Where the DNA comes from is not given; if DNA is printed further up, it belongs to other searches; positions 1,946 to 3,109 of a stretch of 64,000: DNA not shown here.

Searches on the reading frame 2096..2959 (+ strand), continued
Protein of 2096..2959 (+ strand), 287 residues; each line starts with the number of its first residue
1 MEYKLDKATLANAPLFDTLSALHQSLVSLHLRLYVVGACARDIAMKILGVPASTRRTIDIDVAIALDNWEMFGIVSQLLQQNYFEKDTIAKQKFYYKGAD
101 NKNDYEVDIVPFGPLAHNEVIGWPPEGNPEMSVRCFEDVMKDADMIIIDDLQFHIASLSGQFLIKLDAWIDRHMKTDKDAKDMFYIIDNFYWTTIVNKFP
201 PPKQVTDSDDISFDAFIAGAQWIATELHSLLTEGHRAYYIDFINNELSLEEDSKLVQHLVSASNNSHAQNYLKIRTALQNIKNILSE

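Call 76: search_dna_similar(query=window:2096-2956:+, collection=plasmids, mode=protein, max_evalue=0.001, max_rows=25)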
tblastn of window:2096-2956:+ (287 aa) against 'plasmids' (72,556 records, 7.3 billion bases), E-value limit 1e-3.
Records with a match: 135; places in all: 135; records where one place covers at least 80% of the query: 4.
Best place of each record, by identity: <60% 135.
By first word of the organism name: Ralstonia 107; Vibrio 11; Paraburkholderia 5; Hymenobacter 2; Prevotella 1; Fibrella 1; Pantoea 1; Caballeronia 1; Robbsia 1; Crinalium 1; and 4 more.
By predicted mobility (MOB-suite, as given by PLSDB): mobilizable 101; non-mobilizable 29; conjugative 5.
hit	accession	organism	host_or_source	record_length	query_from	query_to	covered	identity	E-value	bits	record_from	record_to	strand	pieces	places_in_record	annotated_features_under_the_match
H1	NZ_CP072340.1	Prevotella nigrescens F0103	Homo sapiens,whole organism,human oral ...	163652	1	281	98%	33.2%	5e-43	163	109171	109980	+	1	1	nucleotidyl transferase AbiEii/AbiGii toxin family protein | type IV toxin-antitoxin system AbiEi family antitoxin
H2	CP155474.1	Fibrella sp. ES10-3-2-2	single cell,soil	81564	3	286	99%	24.3%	8e-10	67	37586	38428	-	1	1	nucleotidyl transferase AbiEii/AbiGii toxin family protein | type IV toxin-antitoxin system AbiEi family antitoxin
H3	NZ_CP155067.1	Pantoea sp. BRR-3P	single cell,Elaeagnus umbellata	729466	14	274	91%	24.4%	1e-15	84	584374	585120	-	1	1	nucleotidyl transferase AbiEii/AbiGii toxin family protein | type IV toxin-antitoxin system AbiEi family antitoxin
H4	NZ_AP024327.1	Caballeronia sp. NK8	-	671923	10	233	78%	28.3%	4e-16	86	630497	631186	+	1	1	nucleotidyl transferase AbiEii/AbiGii toxin family protein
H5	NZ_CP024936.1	Paraburkholderia graminis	soil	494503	13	243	80%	27.1%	1e-12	75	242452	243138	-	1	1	nucleotidyl transferase AbiEii/AbiGii toxin family protein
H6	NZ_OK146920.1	Vibrio alginolyticus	-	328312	12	190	62%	34.3%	4e-21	100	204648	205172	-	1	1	hypothetical protein | type IV toxin-antitoxin system AbiEi family antitoxin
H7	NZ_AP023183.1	Paraburkholderia sp. PGU19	Physopelta gutta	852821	34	244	74%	28.3%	3e-15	83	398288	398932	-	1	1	nucleotidyl transferase AbiEii/AbiGii toxin family protein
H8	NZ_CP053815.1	Vibrio cholerae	bacterial culture,Water sample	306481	12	190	62%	33.1%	4e-19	94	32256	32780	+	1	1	nucleotidyl transferase AbiEii/AbiGii toxin family protein | type IV toxin-antitoxin system AbiEi family antitoxin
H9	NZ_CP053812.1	Vibrio cholerae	bacterial culture,Water sample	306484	12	190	62%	33.1%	4e-19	94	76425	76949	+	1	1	nucleotidyl transferase AbiEii/AbiGii toxin family protein | type IV toxin-antitoxin system AbiEi family antitoxin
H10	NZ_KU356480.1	Vibrio parahaemolyticus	shrimp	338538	28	190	57%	35.8%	9e-20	96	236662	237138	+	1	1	nucleotidyl transferase AbiEii/AbiGii toxin family protein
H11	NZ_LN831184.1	Vibrio cholerae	New Delhi seepage water sample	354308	28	190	57%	35.8%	9e-20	96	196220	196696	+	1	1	nucleotidyl transferase AbiEii/AbiGii toxin family protein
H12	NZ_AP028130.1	Vibrio fluvialis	Homo sapiens,Stool sample from a ...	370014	28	190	57%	35.8%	9e-20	96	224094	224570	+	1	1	nucleotidyl transferase AbiEii/AbiGii toxin family protein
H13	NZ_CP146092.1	Ralstonia sp. RRA.1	-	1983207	17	190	61%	33.1%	5e-22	102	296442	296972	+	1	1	none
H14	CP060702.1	Ralstonia solanacearum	tomato,cell culture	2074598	30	190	56%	35.8%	1e-18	93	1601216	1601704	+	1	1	none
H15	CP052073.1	Ralstonia solanacearum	tomato,cell culture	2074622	30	190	56%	35.8%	1e-18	93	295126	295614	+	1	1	none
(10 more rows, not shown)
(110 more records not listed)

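Call 77: get_annotated_region(hit=H1, flank=3500)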
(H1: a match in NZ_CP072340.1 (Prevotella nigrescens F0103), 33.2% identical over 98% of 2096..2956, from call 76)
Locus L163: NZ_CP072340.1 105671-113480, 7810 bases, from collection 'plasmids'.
description: Prevotella nigrescens F0103 plasmid unnamed, complete sequence
organism: Prevotella nigrescens F0103 (NCBI taxid 702439)
taxonomy: Bacteria; Bacteroidota; Bacteroidia; Bacteroidales; Prevotellaceae; Prevotella; Prevotella nigrescens; Prevotella nigrescens F0103
host: -; source: Homo sapiens,whole organism,human oral cavity; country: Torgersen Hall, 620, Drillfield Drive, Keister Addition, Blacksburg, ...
typing (MOB-suite, as given by PLSDB): non-mobilizable; mating-pair formation MPF_T
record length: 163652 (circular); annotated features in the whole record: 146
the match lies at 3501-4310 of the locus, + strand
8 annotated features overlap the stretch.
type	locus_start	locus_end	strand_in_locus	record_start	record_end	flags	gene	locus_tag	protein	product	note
CDS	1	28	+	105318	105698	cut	-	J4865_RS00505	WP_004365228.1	hypothetical protein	-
CDS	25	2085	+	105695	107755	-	-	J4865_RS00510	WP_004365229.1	bifunctional DNA primase/helicase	-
CDS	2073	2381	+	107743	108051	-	-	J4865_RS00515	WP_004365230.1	helix-turn-helix domain-containing protein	-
CDS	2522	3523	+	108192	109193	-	-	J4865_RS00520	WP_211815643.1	type IV toxin-antitoxin system AbiEi family antitoxin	-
CDS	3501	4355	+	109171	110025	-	-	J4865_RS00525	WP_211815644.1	nucleotidyl transferase AbiEii/AbiGii toxin family protein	-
CDS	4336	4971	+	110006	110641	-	-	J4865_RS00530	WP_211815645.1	protein phosphatase 2C domain-containing protein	-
CDS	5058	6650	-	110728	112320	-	-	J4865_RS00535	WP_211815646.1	helicase C-terminal domain-containing protein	-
CDS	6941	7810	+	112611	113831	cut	-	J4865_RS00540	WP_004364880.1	site-specific integrase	GO:0015074 - DNA integration [Evidence IEA]; GO:0006310 - DNA recombination [Evidence IEA]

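Call 78: get_annotated_region(hit=H8, flank=3500)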
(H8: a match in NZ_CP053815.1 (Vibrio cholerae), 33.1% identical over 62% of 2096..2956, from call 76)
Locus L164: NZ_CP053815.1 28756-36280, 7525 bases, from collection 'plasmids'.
description: Vibrio cholerae strain W7G plasmid pW7G, complete sequence
organism: Vibrio cholerae (NCBI taxid 666)
taxonomy: Bacteria; Pseudomonadota; Gammaproteobacteria; Vibrionales; Vibrionaceae; Vibrio; Vibrio cholerae
host: -; source: bacterial culture,Water sample; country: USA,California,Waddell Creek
typing (MOB-suite, as given by PLSDB): mobilizable; replicon IncC; relaxase MOBH
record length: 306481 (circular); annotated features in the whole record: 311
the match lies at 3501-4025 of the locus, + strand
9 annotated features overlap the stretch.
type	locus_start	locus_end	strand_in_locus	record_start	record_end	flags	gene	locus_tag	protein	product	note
CDS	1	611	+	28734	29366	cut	-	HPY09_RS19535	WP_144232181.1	DUF2726 domain-containing protein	-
CDS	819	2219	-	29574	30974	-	-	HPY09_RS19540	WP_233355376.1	hypothetical protein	-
CDS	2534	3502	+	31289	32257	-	-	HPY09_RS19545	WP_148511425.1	type IV toxin-antitoxin system AbiEi family antitoxin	-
CDS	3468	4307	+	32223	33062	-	-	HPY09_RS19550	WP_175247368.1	nucleotidyl transferase AbiEii/AbiGii toxin family protein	-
CDS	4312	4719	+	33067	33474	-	-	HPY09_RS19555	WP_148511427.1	hypothetical protein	-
CDS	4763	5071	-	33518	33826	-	-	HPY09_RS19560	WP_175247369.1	hypothetical protein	-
CDS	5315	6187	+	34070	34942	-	-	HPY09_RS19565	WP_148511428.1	phosphatidylinositol kinase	-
CDS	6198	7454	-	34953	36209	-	-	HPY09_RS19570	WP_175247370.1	Y-family DNA polymerase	-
CDS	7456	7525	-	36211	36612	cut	-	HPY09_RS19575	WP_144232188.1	S24 family peptidase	-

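Call 82: get_annotated_region(hit=H2, flank=2500)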
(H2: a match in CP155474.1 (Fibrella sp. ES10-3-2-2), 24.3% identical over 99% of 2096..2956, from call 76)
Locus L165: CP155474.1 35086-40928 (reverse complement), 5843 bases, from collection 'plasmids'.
description: Fibrella sp. ES10-3-2-2 plasmid unnamed3, complete sequence
organism: Fibrella sp. ES10-3-2-2 (NCBI taxid 1834519)
taxonomy: Bacteria; Bacteroidota; Cytophagia; Cytophagales; Spirosomataceae; Fibrella; Fibrella sp. ES10-3-2-2
host: -; source: single cell,soil; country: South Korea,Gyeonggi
typing (MOB-suite, as given by PLSDB): non-mobilizable
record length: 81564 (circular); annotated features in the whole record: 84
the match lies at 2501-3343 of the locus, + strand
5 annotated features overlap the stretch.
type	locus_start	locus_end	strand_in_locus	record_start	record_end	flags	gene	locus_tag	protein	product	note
CDS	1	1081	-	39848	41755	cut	-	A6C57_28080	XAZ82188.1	DUF6036 family nucleotidyltransferase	-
CDS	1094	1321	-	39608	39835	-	-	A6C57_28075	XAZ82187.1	hypothetical protein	-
CDS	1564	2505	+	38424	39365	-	-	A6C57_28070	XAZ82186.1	type IV toxin-antitoxin system AbiEi family antitoxin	-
CDS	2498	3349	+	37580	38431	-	-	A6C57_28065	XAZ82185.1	nucleotidyl transferase AbiEii/AbiGii toxin family protein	-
CDS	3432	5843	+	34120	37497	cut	-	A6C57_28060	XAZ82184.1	hypothetical protein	-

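Call 83: get_annotated_region(hit=H3, flank=2500)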
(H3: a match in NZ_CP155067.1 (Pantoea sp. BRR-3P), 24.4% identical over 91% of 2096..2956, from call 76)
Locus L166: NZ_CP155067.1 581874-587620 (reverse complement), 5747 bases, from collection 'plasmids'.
description: Pantoea sp. BRR-3P plasmid unnamed1, complete sequence
organism: Pantoea sp. BRR-3P (NCBI taxid 3141541)
taxonomy: Bacteria; Pseudomonadota; Gammaproteobacteria; Enterobacterales; Erwiniaceae; Pantoea; Pantoea sp. BRR-3P
host: -; source: single cell,Elaeagnus umbellata; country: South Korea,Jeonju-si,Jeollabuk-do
typing (MOB-suite, as given by PLSDB): non-mobilizable; replicon rep_cluster_1232
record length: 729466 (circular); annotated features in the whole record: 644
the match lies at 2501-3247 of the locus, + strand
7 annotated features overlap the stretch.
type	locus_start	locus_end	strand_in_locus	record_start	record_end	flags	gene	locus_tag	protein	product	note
CDS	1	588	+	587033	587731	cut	-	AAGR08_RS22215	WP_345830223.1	hypothetical protein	-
CDS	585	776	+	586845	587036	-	-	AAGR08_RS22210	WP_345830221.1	hypothetical protein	-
CDS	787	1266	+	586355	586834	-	tssD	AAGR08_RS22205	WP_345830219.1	type VI secretion system tube protein TssD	-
CDS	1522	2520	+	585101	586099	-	-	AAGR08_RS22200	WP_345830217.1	type IV toxin-antitoxin system AbiEi family antitoxin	-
CDS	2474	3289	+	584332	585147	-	-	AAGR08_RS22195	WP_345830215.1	nucleotidyl transferase AbiEii/AbiGii toxin family protein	-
CDS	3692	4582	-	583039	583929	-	malG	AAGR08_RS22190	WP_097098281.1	maltose ABC transporter permease MalG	GO:0055085 - transmembrane transport [Evidence IEA]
CDS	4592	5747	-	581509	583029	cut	malF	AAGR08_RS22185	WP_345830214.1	maltose ABC transporter permease MalF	GO:0055085 - transmembrane transport [Evidence IEA]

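Call 92: search_protein_families(library=pfam, proteins=[L006:7482-8321:+, L002:2314-3645:+, L164:4312-4719:+, L163:5058-6650:-, L013:7672-10392:-, L079:7465-8286:+, L075:2854-3516:+], max_evalue=0.001)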
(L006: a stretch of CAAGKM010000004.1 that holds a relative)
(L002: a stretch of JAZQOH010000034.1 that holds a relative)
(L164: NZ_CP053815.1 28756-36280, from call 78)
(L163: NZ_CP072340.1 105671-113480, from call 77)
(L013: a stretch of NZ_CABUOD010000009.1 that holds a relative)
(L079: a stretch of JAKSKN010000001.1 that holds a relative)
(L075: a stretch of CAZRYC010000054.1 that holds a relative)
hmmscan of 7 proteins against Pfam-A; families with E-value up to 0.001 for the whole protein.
L006:7482-8321:+ (279 aa): 0 families

L002:2314-3645:+ (443 aa): 2 families
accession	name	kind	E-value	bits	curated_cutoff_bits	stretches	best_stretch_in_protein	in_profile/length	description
PF19509.4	DUF6043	-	8.9e-50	170.3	23.2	1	5-432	1-307/314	Family of unknown function (DUF6043)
PF21007.2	FBF1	-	0.00056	19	45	1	191-317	210-342/524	Fas-binding factor 1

L164:4312-4719:+ (135 aa): 0 families

L163:5058-6650:- (530 aa): 1 family
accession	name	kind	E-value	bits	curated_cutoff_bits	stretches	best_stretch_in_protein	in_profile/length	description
PF00271.37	Helicase_C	-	1e-09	39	23.5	1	59-155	13-110/110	Helicase conserved C-terminal domain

L013:7672-10392:- (906 aa): 3 families
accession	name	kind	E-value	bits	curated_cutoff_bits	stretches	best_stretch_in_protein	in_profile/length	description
PF02896.24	PEP-utilizers_C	-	2.3e-82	276.9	22.8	1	552-902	4-291/293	PEP-utilising enzyme, PEP-binding domain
PF01326.24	PPDK_N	-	1.7e-75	254.8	27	1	22-389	2-325/328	Pyruvate phosphate dikinase, AMP/ATP-binding domain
PF00391.29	PEP-utilizers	-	2.5e-22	78.7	23.1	1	456-537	3-72/72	PEP-utilising enzyme, mobile domain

L079:7465-8286:+ (273 aa): 2 families
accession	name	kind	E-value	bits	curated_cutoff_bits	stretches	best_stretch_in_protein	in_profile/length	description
PF13749.12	HATPase_c_4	-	4.4e-18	65.5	26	1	107-189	5-88/89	Putative ATP-dependent DNA helicase recG C-terminal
PF08279.18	HTH_11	-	2.5e-05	24.5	25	1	224-251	17-44/55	HTH domain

L075:2854-3516:+ (220 aa): 1 family
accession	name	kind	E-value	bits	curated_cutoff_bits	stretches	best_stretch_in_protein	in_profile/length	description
PF19266.4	CIS_tube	-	4.9e-29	101.5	27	1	3-156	3-157/158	Contractile injection system tube protein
